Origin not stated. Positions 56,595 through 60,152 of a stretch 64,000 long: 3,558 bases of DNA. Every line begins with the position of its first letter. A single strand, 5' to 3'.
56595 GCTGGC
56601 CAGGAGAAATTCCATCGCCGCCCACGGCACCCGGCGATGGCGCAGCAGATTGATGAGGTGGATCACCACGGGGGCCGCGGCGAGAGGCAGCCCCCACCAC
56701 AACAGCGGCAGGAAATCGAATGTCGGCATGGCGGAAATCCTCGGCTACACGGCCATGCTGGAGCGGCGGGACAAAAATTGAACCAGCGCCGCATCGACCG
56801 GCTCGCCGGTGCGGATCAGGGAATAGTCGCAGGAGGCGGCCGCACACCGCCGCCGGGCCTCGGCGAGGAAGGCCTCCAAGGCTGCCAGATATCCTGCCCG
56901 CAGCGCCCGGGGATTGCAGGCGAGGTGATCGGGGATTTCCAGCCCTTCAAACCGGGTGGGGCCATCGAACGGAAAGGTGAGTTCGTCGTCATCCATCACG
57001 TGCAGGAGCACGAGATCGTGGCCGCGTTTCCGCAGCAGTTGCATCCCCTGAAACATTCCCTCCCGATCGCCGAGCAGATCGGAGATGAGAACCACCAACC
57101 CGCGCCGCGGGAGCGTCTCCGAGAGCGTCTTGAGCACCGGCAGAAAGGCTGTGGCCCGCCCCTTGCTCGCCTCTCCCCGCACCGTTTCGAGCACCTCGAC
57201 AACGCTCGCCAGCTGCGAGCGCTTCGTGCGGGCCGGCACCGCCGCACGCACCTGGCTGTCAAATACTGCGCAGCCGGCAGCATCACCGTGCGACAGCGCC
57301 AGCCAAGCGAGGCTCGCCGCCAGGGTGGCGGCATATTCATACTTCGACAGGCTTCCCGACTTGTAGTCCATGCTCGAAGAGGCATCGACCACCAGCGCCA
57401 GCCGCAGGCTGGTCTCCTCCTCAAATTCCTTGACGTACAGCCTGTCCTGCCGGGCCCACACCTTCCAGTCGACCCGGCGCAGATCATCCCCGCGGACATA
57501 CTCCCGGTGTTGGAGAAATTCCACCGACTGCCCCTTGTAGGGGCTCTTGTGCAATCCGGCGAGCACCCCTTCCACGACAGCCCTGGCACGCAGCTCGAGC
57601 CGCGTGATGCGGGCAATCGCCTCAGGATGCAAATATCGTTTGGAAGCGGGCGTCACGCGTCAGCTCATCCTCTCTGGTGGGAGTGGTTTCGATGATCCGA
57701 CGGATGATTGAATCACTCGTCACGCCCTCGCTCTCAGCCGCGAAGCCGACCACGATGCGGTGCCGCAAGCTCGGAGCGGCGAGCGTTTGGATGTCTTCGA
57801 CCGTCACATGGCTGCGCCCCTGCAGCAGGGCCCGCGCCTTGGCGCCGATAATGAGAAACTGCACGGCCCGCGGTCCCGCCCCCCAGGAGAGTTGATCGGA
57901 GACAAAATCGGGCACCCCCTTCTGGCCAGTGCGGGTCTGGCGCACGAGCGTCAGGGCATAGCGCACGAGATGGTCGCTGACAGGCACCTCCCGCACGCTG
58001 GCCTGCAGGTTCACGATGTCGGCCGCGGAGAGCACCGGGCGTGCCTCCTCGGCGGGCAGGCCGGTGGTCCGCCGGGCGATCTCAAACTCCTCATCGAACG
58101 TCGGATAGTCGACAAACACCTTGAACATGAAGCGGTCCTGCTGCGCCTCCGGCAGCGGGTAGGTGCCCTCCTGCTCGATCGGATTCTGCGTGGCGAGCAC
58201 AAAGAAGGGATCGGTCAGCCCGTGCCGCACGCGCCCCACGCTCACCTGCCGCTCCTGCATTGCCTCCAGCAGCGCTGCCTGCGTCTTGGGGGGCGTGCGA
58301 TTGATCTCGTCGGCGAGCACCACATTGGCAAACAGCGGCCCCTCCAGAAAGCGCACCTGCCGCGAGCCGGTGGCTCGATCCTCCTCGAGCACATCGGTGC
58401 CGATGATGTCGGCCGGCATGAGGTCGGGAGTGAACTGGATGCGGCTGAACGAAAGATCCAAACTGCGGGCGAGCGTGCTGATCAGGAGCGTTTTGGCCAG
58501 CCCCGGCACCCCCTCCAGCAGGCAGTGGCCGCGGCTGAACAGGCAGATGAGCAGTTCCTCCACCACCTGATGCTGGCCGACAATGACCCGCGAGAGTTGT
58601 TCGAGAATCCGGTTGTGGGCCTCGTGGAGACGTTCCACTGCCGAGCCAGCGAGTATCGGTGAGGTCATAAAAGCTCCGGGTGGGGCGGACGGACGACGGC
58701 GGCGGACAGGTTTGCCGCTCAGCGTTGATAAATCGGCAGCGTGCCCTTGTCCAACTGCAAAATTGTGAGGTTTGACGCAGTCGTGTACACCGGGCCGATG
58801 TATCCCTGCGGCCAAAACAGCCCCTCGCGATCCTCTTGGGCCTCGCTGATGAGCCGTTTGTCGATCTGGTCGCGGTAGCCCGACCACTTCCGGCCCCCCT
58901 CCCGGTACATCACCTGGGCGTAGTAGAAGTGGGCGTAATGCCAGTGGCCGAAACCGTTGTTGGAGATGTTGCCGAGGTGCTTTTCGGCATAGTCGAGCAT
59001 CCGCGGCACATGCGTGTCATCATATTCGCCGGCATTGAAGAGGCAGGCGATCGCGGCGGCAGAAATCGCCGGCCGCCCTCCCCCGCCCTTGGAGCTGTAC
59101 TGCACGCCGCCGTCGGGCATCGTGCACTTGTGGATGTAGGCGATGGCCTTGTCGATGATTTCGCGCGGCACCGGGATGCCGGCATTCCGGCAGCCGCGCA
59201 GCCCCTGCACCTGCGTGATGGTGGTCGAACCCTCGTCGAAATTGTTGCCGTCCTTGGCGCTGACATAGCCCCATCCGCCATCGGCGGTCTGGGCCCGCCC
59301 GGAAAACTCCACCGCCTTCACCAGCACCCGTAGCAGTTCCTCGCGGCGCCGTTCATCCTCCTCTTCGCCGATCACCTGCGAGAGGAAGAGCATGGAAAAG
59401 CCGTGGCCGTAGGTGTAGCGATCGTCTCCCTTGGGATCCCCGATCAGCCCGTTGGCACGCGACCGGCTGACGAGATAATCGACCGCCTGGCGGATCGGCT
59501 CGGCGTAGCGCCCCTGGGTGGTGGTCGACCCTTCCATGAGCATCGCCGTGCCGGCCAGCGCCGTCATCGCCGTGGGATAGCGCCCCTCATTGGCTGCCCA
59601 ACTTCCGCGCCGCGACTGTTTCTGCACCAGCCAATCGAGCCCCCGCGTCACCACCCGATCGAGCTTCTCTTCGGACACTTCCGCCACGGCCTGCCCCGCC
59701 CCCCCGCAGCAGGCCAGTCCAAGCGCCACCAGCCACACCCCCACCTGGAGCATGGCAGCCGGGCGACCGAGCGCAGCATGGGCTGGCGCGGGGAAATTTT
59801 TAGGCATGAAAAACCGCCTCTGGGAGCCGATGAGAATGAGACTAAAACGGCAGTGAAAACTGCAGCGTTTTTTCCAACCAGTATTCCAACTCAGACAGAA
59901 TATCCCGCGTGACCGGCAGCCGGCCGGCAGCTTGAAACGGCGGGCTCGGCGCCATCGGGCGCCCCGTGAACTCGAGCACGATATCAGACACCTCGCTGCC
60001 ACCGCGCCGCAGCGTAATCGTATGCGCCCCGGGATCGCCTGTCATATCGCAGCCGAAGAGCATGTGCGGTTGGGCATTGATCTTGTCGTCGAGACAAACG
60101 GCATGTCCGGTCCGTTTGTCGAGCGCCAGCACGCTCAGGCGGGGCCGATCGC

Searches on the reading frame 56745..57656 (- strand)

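Call 9: search_protein_families(library=pfam, proteins=[window:56745-57656:-], max_evalue=0.01)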
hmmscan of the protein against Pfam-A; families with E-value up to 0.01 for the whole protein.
window:56745-57656:- (303 aa): 3 families
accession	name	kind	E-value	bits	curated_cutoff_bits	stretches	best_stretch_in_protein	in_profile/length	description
PF01882.25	DUF58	-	2.8e-48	164.4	23.4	1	49-259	1-209/216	Protein of unknown function DUF58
PF13519.12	VWA_2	-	5.7e-06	27.3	27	1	87-193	2-105/107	von Willebrand factor type A domain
PF05762.20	VWA_CoxE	-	0.0004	20.3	26.4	1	80-223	53-190/222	VWA domain containing CoxE-like protein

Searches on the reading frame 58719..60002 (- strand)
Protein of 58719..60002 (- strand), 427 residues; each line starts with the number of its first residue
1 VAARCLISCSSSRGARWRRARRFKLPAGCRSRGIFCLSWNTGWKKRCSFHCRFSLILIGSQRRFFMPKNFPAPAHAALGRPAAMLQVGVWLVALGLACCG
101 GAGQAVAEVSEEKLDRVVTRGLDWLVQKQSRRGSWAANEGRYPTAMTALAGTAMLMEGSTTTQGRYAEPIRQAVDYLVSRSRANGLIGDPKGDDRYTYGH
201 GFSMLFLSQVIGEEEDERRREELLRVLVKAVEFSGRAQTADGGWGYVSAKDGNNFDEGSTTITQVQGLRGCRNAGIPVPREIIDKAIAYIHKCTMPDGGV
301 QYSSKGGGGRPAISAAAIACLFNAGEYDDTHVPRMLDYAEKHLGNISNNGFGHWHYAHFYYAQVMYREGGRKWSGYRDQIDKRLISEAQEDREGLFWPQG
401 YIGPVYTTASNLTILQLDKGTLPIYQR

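Call 9: search_protein_families(library=pfam, proteins=[window:58719-60002:-], max_evalue=0.01)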
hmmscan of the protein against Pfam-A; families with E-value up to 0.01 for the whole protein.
window:58719-60002:- (427 aa): 1 family
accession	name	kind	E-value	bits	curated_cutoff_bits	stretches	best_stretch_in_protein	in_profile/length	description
PF13243.12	SQHop_cyclase_C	-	1.2e-08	34.8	26.1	2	167-311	158-295/319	Squalene-hopene cyclase C-terminal domain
